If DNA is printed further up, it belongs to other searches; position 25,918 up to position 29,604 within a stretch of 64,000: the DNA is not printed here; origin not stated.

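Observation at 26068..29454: Single-polypeptide ECF sigma factor fused through a transmembrane helix to an extracytoplasmic array of carboxypeptidase-regulatory-like domains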

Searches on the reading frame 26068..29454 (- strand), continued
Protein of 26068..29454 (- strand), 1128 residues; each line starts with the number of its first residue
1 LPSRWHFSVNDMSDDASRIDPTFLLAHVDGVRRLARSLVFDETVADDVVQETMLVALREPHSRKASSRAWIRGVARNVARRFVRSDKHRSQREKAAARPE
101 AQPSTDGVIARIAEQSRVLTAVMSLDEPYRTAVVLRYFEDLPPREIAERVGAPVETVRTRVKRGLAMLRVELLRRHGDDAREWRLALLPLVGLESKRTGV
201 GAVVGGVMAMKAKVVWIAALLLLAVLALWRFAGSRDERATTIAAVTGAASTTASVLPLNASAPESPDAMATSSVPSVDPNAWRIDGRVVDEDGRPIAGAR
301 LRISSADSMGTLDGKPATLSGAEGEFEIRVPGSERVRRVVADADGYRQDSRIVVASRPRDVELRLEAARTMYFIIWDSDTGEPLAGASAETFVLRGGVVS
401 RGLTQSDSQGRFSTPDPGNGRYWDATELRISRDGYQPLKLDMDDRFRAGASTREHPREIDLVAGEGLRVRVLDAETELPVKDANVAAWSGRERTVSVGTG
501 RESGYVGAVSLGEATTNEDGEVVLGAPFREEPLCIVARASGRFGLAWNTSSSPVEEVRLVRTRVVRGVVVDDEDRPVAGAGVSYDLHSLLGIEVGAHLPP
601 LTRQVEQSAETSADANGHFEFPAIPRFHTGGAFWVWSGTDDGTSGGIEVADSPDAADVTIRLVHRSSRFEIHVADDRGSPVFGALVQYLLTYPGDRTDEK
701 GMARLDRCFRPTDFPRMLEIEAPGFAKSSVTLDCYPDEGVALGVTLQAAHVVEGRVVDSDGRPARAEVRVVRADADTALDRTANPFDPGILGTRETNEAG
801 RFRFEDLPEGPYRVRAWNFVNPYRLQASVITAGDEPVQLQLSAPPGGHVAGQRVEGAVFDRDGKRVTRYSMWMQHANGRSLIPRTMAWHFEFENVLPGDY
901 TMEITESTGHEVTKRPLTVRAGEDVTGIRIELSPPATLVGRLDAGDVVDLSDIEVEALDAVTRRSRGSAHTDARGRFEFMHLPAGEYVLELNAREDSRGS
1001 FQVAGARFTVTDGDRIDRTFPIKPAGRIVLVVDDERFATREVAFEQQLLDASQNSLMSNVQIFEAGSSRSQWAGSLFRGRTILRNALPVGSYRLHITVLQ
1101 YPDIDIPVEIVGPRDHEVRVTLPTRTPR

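Call 6: find_homologous_proteins(query=window:26068-29421:-)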
Query window:26068-29421:- (1117 aa): 508 proteins with E <= 0.001 among 8000 candidates; the best 120 are listed.
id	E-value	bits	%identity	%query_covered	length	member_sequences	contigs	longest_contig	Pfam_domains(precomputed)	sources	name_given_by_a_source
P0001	0.0e+0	2480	100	100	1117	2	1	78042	PF17802.8,PF04542.21,PF00775.28,PF13620.13,PF08281.19,PF17210.10,PF10670.16,PF13715.13,PF25020.2,PF20598.5,PF04545.23,PF22904.4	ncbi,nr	ncbi:MAG: sigma-70 family RNA polymerase sigma factor [Planctomycetes bacterium]|nr:sigma-70 family 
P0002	1.4e-268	912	46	100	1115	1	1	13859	PF10670.16,PF13715.13,PF25020.2,PF02369.23,PF11974.15,PF04545.23,PF00775.28,PF13620.13,PF08281.19,PF09430.17,PF22904.4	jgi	jgi:RNA polymerase sigma factor (sigma-70 family)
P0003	4.2e-51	192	52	15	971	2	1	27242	PF10670.16,PF13715.13,PF02369.23,PF04545.23,PF04542.21,PF13620.13,PF08281.19,PF22904.4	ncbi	ncbi:MAG: sigma-70 family RNA polymerase sigma factor [Planctomycetota bacterium]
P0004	6.3e-50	188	33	42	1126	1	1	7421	PF04542.21,PF00775.28,PF13620.13,PF08281.19,PF10670.16,PF13715.13,PF25020.2,PF02369.23,PF20598.5,PF15976.12,PF04545.23,PF09430.17,PF22904.4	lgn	-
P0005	1.1e-49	187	40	30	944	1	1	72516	PF04542.21,PF00775.28,PF13620.13,PF08281.19,PF10670.16,PF13715.13,PF25020.2,PF02369.23,PF14686.13,PF15976.12,PF04545.23,PF09430.17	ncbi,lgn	-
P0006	3.7e-49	185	51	19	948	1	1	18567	PF04545.23,PF00496.28,PF04542.21,PF08281.19,PF22029.3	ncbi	-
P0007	6.1e-48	181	30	71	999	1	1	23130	PF13715.13,PF02369.23,PF04545.23,PF04542.21,PF00775.28,PF13620.13,PF08281.19,PF24107.2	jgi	-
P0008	6.2e-48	181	38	29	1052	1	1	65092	PF17789.8,PF07210.19,PF04542.21,PF00775.28,PF13620.13,PF08281.19,PF24107.2,PF10670.16,PF13715.13,PF02369.23,PF20598.5,PF15976.12,PF04545.23,PF13115.12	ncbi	-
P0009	8.6e-48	181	34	36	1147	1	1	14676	PF04542.21,PF13620.13,PF08281.19,PF17210.10,PF10670.16,PF13715.13,PF25020.2,PF02369.23,PF14686.13,PF20598.5,PF04545.23,PF09430.17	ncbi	ncbi:MAG: sigma-70 family RNA polymerase sigma factor [Planctomycetota bacterium]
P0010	8.7e-48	181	36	31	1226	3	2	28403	PF10670.16,PF14686.13,PF04545.23,PF04542.21,PF13620.13,PF08281.19,PF09430.17,PF22904.4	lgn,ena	-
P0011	1.1e-47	181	44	18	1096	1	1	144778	PF17789.8,PF17802.8,PF00775.28,PF13620.13,PF08281.19,PF17210.10,PF10670.16,PF13715.13,PF25020.2,PF02369.23,PF20598.5,PF15976.12,PF04545.23,PF22904.4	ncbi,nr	ncbi:MAG: sigma-70 family RNA polymerase sigma factor [Planctomycetes bacterium]|nr:sigma-70 family 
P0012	1.5e-47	180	45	19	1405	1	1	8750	PF17802.8,PF04542.21,PF00775.28,PF13620.13,PF08281.19,PF17210.10,PF10670.16,PF13715.13,PF25020.2,PF02369.23,PF14686.13,PF20598.5,PF09430.17,PF22904.4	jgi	jgi:RNA polymerase sigma-70 factor (ECF subfamily)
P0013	4.7e-47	179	53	17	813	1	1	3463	PF13715.13,PF08308.18,PF04545.23,PF04542.21,PF13620.13,PF08281.19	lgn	-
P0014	6.2e-47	178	35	29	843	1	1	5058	PF02369.23,PF04545.23,PF04542.21,PF13620.13,PF08281.19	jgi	-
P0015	7.7e-47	178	32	50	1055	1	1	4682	PF17789.8,PF17802.8,PF04542.21,PF00775.28,PF13620.13,PF08281.19,PF24107.2,PF10670.16,PF13715.13,PF02369.23,PF11974.15,PF20598.5,PF04545.23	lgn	-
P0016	8.1e-47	178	35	31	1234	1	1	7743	PF10670.16,PF14686.13,PF04545.23,PF04542.21,PF13620.13,PF08281.19,PF09430.17,PF22904.4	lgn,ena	-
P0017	9.9e-47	177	44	21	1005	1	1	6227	PF13715.13,PF14686.13,PF07210.19,PF17802.8,PF04545.23,PF04542.21,PF13620.13,PF08281.19,PF17210.10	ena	-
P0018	1.5e-46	177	46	19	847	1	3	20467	PF13715.13,PF02369.23,PF15976.12,PF04542.21,PF00775.28,PF13620.13,PF08281.19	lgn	-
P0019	2.5e-46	176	41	25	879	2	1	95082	PF13715.13,PF04545.23,PF04542.21,PF13620.13,PF08281.19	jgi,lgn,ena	-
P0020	2.5e-46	176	31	67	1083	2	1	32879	PF13715.13,PF25020.2,PF02369.23,PF20598.5,PF15976.12,PF04545.23,PF04542.21,PF00775.28,PF13620.13,PF08281.19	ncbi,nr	ncbi:MAG: sigma-70 family RNA polymerase sigma factor [Planctomycetes bacterium]|nr:sigma-70 family 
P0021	2.7e-46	176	39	35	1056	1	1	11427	PF13715.13,PF25020.2,PF14686.13,PF15976.12,PF04545.23,PF04542.21,PF00775.28,PF13620.13,PF08281.19,PF09430.17,PF22904.4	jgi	-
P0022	5.8e-46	175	31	61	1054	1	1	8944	PF10670.16,PF13715.13,PF17789.8,PF02369.23,PF20598.5,PF04545.23,PF04542.21,PF00775.28,PF13620.13,PF08281.19,PF24107.2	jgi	-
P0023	5.9e-46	175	36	24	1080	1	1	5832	PF13715.13,PF20598.5,PF15976.12,PF04545.23,PF13620.13,PF08281.19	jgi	jgi:RNA polymerase sigma-70 factor (ECF subfamily)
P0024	7.1e-46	175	33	48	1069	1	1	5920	PF13715.13,PF25020.2,PF02369.23,PF04545.23,PF04542.21,PF13620.13,PF08281.19,PF24107.2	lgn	-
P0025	7.2e-46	175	28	88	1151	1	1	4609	PF04542.21,PF13620.13,PF08281.19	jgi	jgi:RNA polymerase sigma-70 factor (ECF subfamily)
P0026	2.3e-45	173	32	50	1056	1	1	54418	PF17789.8,PF17802.8,PF04542.21,PF00775.28,PF13620.13,PF08281.19,PF17210.10,PF10670.16,PF13715.13,PF25020.2,PF02369.23,PF11974.15,PF20598.5,PF15976.12,PF04545.23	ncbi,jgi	ncbi:MAG: sigma-70 family RNA polymerase sigma factor [Planctomycetota bacterium]|jgi:RNA polymerase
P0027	5.7e-45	172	29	91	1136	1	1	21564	PF17789.8,PF04542.21,PF00775.28,PF13620.13,PF08281.19,PF17210.10,PF24107.2,PF10670.16,PF13715.13,PF25020.2,PF02369.23,PF20598.5,PF15976.12,PF04545.23,PF22904.4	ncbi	ncbi:MAG: sigma-70 family RNA polymerase sigma factor [Planctomycetota bacterium]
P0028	9.5e-45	171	48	15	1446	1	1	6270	PF17802.8,PF04542.21,PF00775.28,PF13620.13,PF08281.19,PF17210.10,PF10670.16,PF13715.13,PF01060.30,PF02369.23,PF00576.28,PF14686.13,PF20598.5,PF04545.23,PF09430.17,PF22904.4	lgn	-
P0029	1.3e-44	170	43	23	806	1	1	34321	PF17789.8,PF04542.21,PF00775.28,PF13620.13,PF08281.19,PF10670.16,PF13715.13,PF02369.23,PF20598.5,PF15976.12,PF04545.23,PF22904.4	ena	-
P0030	1.5e-44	170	37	37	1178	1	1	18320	PF17802.8,PF04542.21,PF00775.28,PF13620.13,PF08281.19,PF17210.10,PF10670.16,PF13715.13,PF25020.2,PF02369.23,PF20598.5,PF15976.12,PF04545.23,PF09430.17,PF22904.4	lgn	-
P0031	1.5e-44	170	29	61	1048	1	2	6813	PF10670.16,PF13715.13,PF17789.8,PF25020.2,PF02369.23,PF11974.15,PF20598.5,PF04545.23,PF04542.21,PF13620.13,PF08281.19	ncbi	-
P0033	3.6e-44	169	34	37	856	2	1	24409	PF13715.13,PF25020.2,PF04545.23,PF04542.21,PF13620.13,PF08281.19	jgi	-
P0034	6.5e-44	168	45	21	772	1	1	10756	PF04545.23,PF04542.21,PF13620.13,PF08281.19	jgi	jgi:RNA polymerase sigma-70 factor (ECF subfamily)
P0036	8.3e-44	168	49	17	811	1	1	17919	PF13715.13,PF04545.23,PF04542.21,PF13620.13,PF08281.19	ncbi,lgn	-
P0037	1.0e-43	168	39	27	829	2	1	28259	PF13715.13,PF25020.2,PF02369.23,PF15976.12,PF04545.23,PF04542.21,PF00775.28,PF13620.13,PF08281.19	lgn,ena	-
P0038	1.4e-43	167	30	60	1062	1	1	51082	PF02369.23,PF04545.23,PF04542.21,PF00775.28,PF13620.13,PF08281.19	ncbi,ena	-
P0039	4.6e-43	165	38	29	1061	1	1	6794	PF17789.8,PF17802.8,PF04542.21,PF00775.28,PF13620.13,PF08281.19,PF13715.13,PF25020.2,PF02369.23,PF14686.13,PF20598.5,PF15976.12,PF04545.23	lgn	-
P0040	6.7e-43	165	37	30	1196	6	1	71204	PF02369.23,PF14686.13,PF04542.21,PF13620.13,PF08281.19,PF09430.17,PF22904.4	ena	-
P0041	7.6e-43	165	50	16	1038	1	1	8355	PF13715.13,PF04545.23,PF04542.21,PF13620.13,PF08281.19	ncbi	-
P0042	8.2e-43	164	31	57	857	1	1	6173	PF13715.13,PF25020.2,PF02369.23,PF15976.12,PF04545.23,PF04542.21,PF00775.28,PF13620.13,PF08281.19,PF24107.2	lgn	-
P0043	9.1e-43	164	31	27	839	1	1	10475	PF13715.13,PF04545.23,PF04542.21,PF00775.28,PF13620.13,PF08281.19,PF22904.4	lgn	-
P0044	9.7e-43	164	33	41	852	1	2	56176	PF10670.16,PF14686.13,PF04545.23,PF04542.21,PF13620.13,PF08281.19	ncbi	ncbi:MAG: sigma-70 family RNA polymerase sigma factor [Planctomycetota bacterium]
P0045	1.9e-42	163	35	41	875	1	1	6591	PF13715.13,PF16371.13,PF20598.5,PF04545.23,PF04542.21,PF00775.28,PF13620.13,PF08281.19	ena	-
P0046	2.1e-42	163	40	25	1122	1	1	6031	PF17789.8,PF07210.19,PF17802.8,PF04542.21,PF00775.28,PF13620.13,PF08281.19,PF17210.10,PF24107.2,PF10670.16,PF13715.13,PF25020.2,PF02369.23,PF11974.15,PF20598.5,PF15976.12,PF04545.23,PF22904.4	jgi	jgi:RNA polymerase sigma factor (sigma-70 family)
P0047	2.5e-42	163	51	16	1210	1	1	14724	PF10670.16,PF13715.13,PF14686.13,PF04545.23,PF04542.21,PF13620.13,PF08281.19,PF09430.17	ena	-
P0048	2.7e-42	163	37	31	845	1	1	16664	PF13715.13,PF25020.2,PF04545.23,PF04542.21,PF00775.28,PF13620.13,PF08281.19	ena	-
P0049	3.3e-42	162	46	16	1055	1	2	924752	PF04545.23,PF04542.21,PF00775.28,PF13620.13,PF08281.19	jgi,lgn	jgi:RNA polymerase sigma-70 factor (ECF subfamily)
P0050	3.6e-42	162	51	15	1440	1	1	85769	PF17789.8,PF07210.19,PF17802.8,PF04542.21,PF00775.28,PF13620.13,PF08281.19,PF17210.10,PF10670.16,PF13715.13,PF25020.2,PF02369.23,PF11974.15,PF14686.13,PF20598.5,PF15976.12,PF04545.23,PF09430.17,PF22904.4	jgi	jgi:RNA polymerase sigma-70 factor (ECF subfamily)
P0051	4.0e-42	162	44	19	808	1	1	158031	PF10670.16,PF04545.23,PF04542.21,PF13620.13,PF08281.19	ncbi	-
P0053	6.0e-42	162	39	26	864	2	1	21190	PF13715.13,PF25020.2,PF02369.23,PF04545.23,PF04542.21,PF13620.13,PF08281.19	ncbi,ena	-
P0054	6.0e-42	162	49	17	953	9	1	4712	PF10670.16,PF13715.13,PF25020.2,PF20598.5,PF04545.23,PF04542.21,PF13620.13,PF08281.19,PF09430.17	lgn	-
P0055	7.6e-42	161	41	27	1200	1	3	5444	PF04542.21,PF13620.13,PF08281.19,PF09430.17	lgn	-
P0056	7.9e-42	161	34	40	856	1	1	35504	PF13715.13,PF25020.2,PF02369.23,PF04545.23,PF04542.21,PF00775.28,PF13620.13,PF08281.19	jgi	-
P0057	8.2e-42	161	48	16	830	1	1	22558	PF13715.13,PF04545.23,PF04542.21,PF00775.28,PF13620.13,PF08281.19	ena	-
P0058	1.0e-41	161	43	21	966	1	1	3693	PF13715.13,PF02369.23,PF08308.18,PF04545.23,PF04542.21,PF00775.28,PF13620.13,PF08281.19,PF17210.10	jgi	jgi:RNA polymerase sigma-70 factor (ECF subfamily)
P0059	1.2e-41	161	38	30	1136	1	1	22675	PF17802.8,PF04542.21,PF00775.28,PF13620.13,PF08281.19,PF17210.10,PF10670.16,PF13715.13,PF25020.2,PF02369.23,PF20598.5,PF15976.12,PF04545.23,PF22904.4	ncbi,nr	ncbi:MAG: sigma-70 family RNA polymerase sigma factor [Planctomycetes bacterium]|nr:sigma-70 family 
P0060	1.3e-41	161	49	17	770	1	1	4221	PF04545.23,PF04542.21,PF13620.13,PF08281.19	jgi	jgi:RNA polymerase sigma-70 factor (ECF subfamily)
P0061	1.3e-41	160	36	32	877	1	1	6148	PF13715.13,PF25020.2,PF04545.23,PF04542.21,PF13620.13,PF08281.19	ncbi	ncbi:MAG TPA: sigma-70 family RNA polymerase sigma factor, partial [Planctomycetota bacterium]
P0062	1.4e-41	160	48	18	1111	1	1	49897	PF10670.16,PF13715.13,PF20598.5,PF04545.23,PF04542.21,PF00775.28,PF13620.13,PF08281.19,PF09430.17,PF22904.4,PF17210.10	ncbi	-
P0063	1.9e-41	160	38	33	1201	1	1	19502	PF10670.16,PF13715.13,PF14686.13,PF04542.21,PF13620.13,PF08281.19,PF09430.17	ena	-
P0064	2.2e-41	160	43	17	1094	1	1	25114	PF13715.13,PF25020.2,PF02369.23,PF20598.5,PF15976.12,PF04545.23,PF00775.28,PF13620.13,PF08281.19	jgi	jgi:RNA polymerase sigma-70 factor (ECF subfamily)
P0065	2.9e-41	159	44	22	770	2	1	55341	PF13715.13,PF25020.2,PF16371.13,PF04545.23,PF04542.21,PF00775.28,PF13620.13,PF08281.19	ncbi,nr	ncbi:MAG: sigma-70 family RNA polymerase sigma factor, partial [Planctomycetes bacterium]|nr:sigma-7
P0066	5.3e-41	158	49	15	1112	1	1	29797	PF17789.8,PF17802.8,PF04542.21,PF00775.28,PF13620.13,PF08281.19,PF17210.10,PF10670.16,PF13715.13,PF02369.23,PF14686.13,PF20598.5,PF15976.12,PF04545.23,PF22904.4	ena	-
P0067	6.2e-41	158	47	19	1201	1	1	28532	PF10670.16,PF13715.13,PF04545.23,PF13620.13,PF08281.19,PF09430.17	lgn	-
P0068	6.6e-41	158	32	43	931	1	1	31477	PF13715.13,PF02369.23,PF11974.15,PF20598.5,PF04545.23,PF04542.21,PF13620.13,PF08281.19,PF22904.4,PF17210.10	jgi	jgi:RNA polymerase sigma-70 factor (ECF subfamily)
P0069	8.6e-41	158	43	20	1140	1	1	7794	PF13715.13,PF25020.2,PF02369.23,PF04545.23,PF04542.21,PF00775.28,PF13620.13,PF08281.19,PF09430.17,PF22904.4,PF22029.3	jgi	-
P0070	9.5e-41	158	35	31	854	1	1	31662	PF13715.13,PF25020.2,PF04545.23,PF04542.21,PF00775.28,PF13620.13,PF08281.19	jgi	jgi:RNA polymerase sigma factor (sigma-70 family)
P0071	9.6e-41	158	30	50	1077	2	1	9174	PF13715.13,PF17789.8,PF02369.23,PF20598.5,PF04545.23,PF04542.21,PF13620.13,PF08281.19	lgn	-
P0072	1.2e-40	157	36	26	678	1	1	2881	PF04545.23,PF04542.21,PF13620.13,PF08281.19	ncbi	-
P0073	1.5e-40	157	32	54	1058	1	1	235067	PF17789.8,PF17802.8,PF04542.21,PF13620.13,PF08281.19,PF17210.10,PF10670.16,PF13715.13,PF25020.2,PF02369.23,PF11974.15,PF20598.5,PF15976.12,PF04545.23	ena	-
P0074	1.9e-40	157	40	26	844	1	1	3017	PF04545.23,PF04542.21,PF13620.13,PF08281.19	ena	-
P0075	2.0e-40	157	35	35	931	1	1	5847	PF10670.16,PF04545.23,PF04542.21,PF00775.28,PF13620.13,PF08281.19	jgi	jgi:RNA polymerase sigma-70 factor (ECF subfamily)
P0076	2.2e-40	156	39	28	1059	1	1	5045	PF13715.13,PF15976.12,PF04545.23,PF04542.21,PF13620.13,PF08281.19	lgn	-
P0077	2.5e-40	156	43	14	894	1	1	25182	PF13715.13,PF04545.23,PF04542.21,PF13620.13,PF08281.19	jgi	jgi:RNA polymerase sigma-70 factor (ECF subfamily)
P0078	2.5e-40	156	37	34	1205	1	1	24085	PF17802.8,PF04542.21,PF13620.13,PF08281.19,PF17210.10,PF10670.16,PF13715.13,PF25020.2,PF02369.23,PF20598.5,PF04545.23,PF09430.17,PF22904.4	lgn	-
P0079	2.9e-40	156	37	28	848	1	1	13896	PF13715.13,PF04545.23,PF04542.21,PF00775.28,PF13620.13,PF08281.19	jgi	jgi:RNA polymerase sigma-70 factor (ECF subfamily)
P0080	2.9e-40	156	37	27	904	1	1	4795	PF13715.13,PF25020.2,PF04545.23,PF04542.21,PF13620.13,PF08281.19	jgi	jgi:RNA polymerase sigma-70 factor (ECF subfamily)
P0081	3.0e-40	156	40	28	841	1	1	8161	PF25020.2,PF02369.23,PF04542.21,PF00775.28,PF13620.13,PF08281.19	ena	-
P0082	3.5e-40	156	46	20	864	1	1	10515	PF13715.13,PF04545.23,PF04542.21,PF00775.28,PF13620.13,PF08281.19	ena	-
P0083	3.9e-40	156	33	38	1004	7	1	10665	PF13715.13,PF02369.23,PF14686.13,PF04545.23,PF04542.21,PF13620.13,PF08281.19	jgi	jgi:RNA polymerase sigma-70 factor (ECF subfamily)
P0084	3.9e-40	156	28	89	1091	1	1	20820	PF10670.16,PF13715.13,PF02369.23,PF20598.5,PF15976.12,PF04545.23,PF00775.28,PF13620.13,PF08281.19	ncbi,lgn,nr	ncbi:MAG: sigma-70 family RNA polymerase sigma factor [Planctomycetes bacterium]|nr:sigma-70 family 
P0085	4.0e-40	156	38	28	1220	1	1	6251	PF13715.13,PF04545.23,PF04542.21,PF13620.13,PF08281.19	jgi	jgi:RNA polymerase sigma-70 factor (ECF subfamily)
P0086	4.2e-40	156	33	39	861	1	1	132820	PF13715.13,PF25020.2,PF02369.23,PF04545.23,PF04542.21,PF00775.28,PF13620.13,PF08281.19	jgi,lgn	jgi:RNA polymerase sigma-70 factor (ECF subfamily)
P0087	5.0e-40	155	34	33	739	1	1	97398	PF04545.23,PF04542.21,PF13620.13,PF08281.19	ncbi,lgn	-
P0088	5.2e-40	155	35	35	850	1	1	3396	PF13715.13,PF20598.5,PF04545.23,PF04542.21,PF00775.28,PF13620.13,PF08281.19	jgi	jgi:RNA polymerase sigma-70 factor (ECF subfamily)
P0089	5.8e-40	155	37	27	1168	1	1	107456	PF04545.23,PF04542.21,PF13620.13,PF08281.19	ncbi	ncbi:MAG: sigma-70 family RNA polymerase sigma factor [Planctomycetota bacterium]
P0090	7.5e-40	155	44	19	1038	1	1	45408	PF13715.13,PF02369.23,PF15976.12,PF04545.23,PF04542.21,PF13620.13,PF08281.19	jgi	jgi:RNA polymerase sigma-70 factor (ECF subfamily)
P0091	9.5e-40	154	52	15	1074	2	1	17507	PF13715.13,PF04545.23,PF04542.21,PF00775.28,PF13620.13,PF08281.19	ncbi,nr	ncbi:MAG: sigma-70 family RNA polymerase sigma factor [Planctomycetes bacterium]|nr:sigma-70 family 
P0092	1.1e-39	154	49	16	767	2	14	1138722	PF04545.23,PF04542.21,PF13620.13,PF08281.19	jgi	jgi:RNA polymerase sigma-70 factor (ECF subfamily)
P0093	1.1e-39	154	29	92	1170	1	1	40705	PF13715.13,PF02369.23,PF04545.23,PF04542.21,PF13620.13,PF08281.19,PF24107.2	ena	-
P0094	1.2e-39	154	32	54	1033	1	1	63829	PF17789.8,PF04542.21,PF13620.13,PF08281.19,PF24107.2,PF10670.16,PF13715.13,PF25020.2,PF02369.23,PF20598.5,PF15976.12,PF04545.23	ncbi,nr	ncbi:MAG TPA: sigma-70 family RNA polymerase sigma factor [Planctomycetota bacterium]|nr:sigma-70 fa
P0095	1.3e-39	154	33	35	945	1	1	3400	PF17802.8,PF04542.21,PF00775.28,PF13620.13,PF08281.19,PF17210.10,PF10670.16,PF13715.13,PF25020.2,PF20598.5,PF15976.12,PF04545.23,PF22904.4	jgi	jgi:RNA polymerase sigma-70 factor (ECF subfamily)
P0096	1.3e-39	154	44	20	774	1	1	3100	PF04545.23,PF04542.21,PF13620.13,PF08281.19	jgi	jgi:RNA polymerase sigma-70 factor (ECF subfamily)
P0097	1.3e-39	154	36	35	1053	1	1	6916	PF13715.13,PF04545.23,PF04542.21,PF13620.13,PF08281.19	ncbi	ncbi:MAG: sigma-70 family RNA polymerase sigma factor [Planctomycetota bacterium]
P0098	1.4e-39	154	39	25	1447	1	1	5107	PF17802.8,PF04542.21,PF13620.13,PF08281.19,PF17210.10,PF13715.13,PF25020.2,PF11974.15,PF15976.12,PF04545.23,PF09430.17,PF22904.4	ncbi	-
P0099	1.7e-39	153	50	15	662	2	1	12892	PF04545.23,PF04542.21,PF13620.13,PF08281.19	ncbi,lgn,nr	ncbi:MAG: sigma-70 family RNA polymerase sigma factor [Planctomycetales bacterium]|nr:sigma-70 famil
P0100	1.7e-39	153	42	26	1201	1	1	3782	PF10670.16,PF13715.13,PF04545.23,PF04542.21,PF00775.28,PF13620.13,PF08281.19,PF09430.17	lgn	-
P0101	2.5e-39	153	48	14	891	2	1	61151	PF04545.23,PF04542.21,PF13620.13,PF08281.19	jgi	jgi:RNA polymerase sigma-70 factor (ECF subfamily)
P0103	2.9e-39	153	36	27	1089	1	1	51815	PF02369.23,PF04545.23,PF04542.21,PF13620.13,PF08281.19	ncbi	-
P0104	3.0e-39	153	41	24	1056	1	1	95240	PF13715.13,PF25020.2,PF04545.23,PF04542.21,PF13620.13,PF08281.19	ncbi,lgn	-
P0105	4.3e-39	152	45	17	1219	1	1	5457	PF04542.21,PF13620.13,PF08281.19,PF09430.17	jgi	jgi:RNA polymerase sigma factor (sigma-70 family)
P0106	4.5e-39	152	49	15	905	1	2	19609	PF04545.23,PF04542.21,PF13620.13,PF08281.19,PF22904.4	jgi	jgi:RNA polymerase sigma factor (sigma-70 family)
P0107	4.9e-39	152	36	27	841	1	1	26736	PF13715.13,PF25020.2,PF04545.23,PF04542.21,PF13620.13,PF08281.19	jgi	-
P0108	6.4e-39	152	51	15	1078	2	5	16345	PF13715.13,PF04545.23,PF04542.21,PF13620.13,PF08281.19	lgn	-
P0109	6.5e-39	152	40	24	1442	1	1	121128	PF17789.8,PF17802.8,PF04542.21,PF00775.28,PF13620.13,PF08281.19,PF17210.10,PF10670.16,PF13715.13,PF25020.2,PF02369.23,PF11974.15,PF14686.13,PF20598.5,PF15976.12,PF04545.23,PF22904.4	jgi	jgi:RNA polymerase sigma factor (sigma-70 family)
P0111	8.9e-39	151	40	26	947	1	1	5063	PF13180.13,PF04545.23,PF04542.21,PF13620.13,PF08281.19,PF22904.4,PF17210.10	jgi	jgi:RNA polymerase sigma-70 factor (ECF subfamily)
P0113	1.5e-38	150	37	27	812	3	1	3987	PF04545.23,PF04542.21,PF13620.13,PF08281.19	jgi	jgi:RNA polymerase sigma-70 factor (ECF subfamily)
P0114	1.6e-38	150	30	70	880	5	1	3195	PF13715.13,PF04545.23,PF04542.21,PF00775.28,PF13620.13,PF08281.19,PF22029.3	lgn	-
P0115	1.7e-38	150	50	15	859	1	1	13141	PF25020.2,PF04545.23,PF04542.21,PF00775.28,PF13620.13,PF08281.19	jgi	-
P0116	1.8e-38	150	36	28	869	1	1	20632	PF13715.13,PF04545.23,PF04542.21,PF00775.28,PF13620.13,PF08281.19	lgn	-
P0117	1.8e-38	150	33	42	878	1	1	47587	PF13715.13,PF25020.2,PF15976.12,PF04542.21,PF13620.13,PF08281.19,PF17210.10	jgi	jgi:RNA polymerase sigma-70 factor (ECF subfamily)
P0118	2.0e-38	150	49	15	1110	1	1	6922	PF13715.13,PF25020.2,PF14686.13,PF20598.5,PF04545.23,PF04542.21,PF13620.13,PF08281.19,PF22904.4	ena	-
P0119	3.8e-38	149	41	22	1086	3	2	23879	PF04542.21,PF13620.13,PF08281.19,PF17210.10,PF10670.16,PF13715.13,PF25020.2,PF02369.23,PF14686.13,PF20598.5,PF04545.23,PF22904.4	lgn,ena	-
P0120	3.8e-38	149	42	23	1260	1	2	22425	PF04545.23,PF04542.21,PF13620.13,PF08281.19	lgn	-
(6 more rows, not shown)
